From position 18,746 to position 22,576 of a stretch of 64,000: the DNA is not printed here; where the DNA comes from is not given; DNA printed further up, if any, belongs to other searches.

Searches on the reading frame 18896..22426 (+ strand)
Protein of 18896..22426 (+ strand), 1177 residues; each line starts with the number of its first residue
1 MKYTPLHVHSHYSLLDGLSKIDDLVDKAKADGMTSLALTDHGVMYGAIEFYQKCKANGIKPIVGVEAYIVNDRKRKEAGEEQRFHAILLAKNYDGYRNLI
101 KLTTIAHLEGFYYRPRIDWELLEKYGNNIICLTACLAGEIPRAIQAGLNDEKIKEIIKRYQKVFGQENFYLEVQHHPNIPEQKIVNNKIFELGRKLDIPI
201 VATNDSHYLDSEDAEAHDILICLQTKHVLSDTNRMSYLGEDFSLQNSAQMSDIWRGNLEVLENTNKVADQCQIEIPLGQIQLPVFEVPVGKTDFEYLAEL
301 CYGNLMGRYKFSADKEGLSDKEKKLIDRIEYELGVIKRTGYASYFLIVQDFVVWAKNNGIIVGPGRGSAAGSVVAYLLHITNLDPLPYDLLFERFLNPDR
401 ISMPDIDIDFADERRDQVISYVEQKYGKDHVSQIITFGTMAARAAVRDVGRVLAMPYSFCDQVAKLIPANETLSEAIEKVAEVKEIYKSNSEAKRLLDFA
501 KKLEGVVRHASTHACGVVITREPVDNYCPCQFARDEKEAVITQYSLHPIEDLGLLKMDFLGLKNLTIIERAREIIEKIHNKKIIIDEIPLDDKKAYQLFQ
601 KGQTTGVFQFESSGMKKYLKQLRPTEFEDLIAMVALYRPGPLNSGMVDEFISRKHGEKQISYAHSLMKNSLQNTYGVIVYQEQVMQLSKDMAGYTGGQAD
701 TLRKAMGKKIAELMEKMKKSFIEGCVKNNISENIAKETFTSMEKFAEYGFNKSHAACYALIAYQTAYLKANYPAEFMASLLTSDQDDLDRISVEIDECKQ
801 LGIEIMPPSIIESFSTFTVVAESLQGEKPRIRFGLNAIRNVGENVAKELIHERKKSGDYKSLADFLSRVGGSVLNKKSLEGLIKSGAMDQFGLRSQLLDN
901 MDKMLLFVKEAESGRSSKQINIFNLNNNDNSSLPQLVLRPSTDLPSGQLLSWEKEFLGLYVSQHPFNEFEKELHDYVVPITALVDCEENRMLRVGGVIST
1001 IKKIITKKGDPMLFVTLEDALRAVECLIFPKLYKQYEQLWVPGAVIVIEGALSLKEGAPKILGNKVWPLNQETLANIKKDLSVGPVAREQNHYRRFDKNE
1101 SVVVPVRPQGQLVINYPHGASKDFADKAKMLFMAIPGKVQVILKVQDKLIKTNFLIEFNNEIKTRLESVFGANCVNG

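Call 13: search_protein_families(library=pfam, proteins=[window:18896-22426:+], max_evalue=0.001)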
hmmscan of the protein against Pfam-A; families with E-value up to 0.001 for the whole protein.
window:18896-22426:+ (1177 aa): 5 families
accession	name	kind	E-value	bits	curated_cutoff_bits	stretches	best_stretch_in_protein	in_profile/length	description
PF07733.18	DNA_pol3_alpha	-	2.4e-103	345.7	23.9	1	295-561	1-260/260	Bacterial DNA polymerase III alpha NTPase domain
PF17657.6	DNA_pol3_finger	-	1.6e-66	223.2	22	1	564-729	1-166/166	Bacterial DNA polymerase III alpha subunit finger domain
PF02811.25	PHP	-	3.6e-59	200.2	26.4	1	6-176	2-164/164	PHP domain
PF14579.12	HHH_6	-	1.1e-25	90.1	25.6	1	802-893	1-85/90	Helix-hairpin-helix motif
PF01336.31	tRNA_anti-codon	-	2.6e-07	30.9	27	1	993-1067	2-73/75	OB-fold nucleic acid binding domain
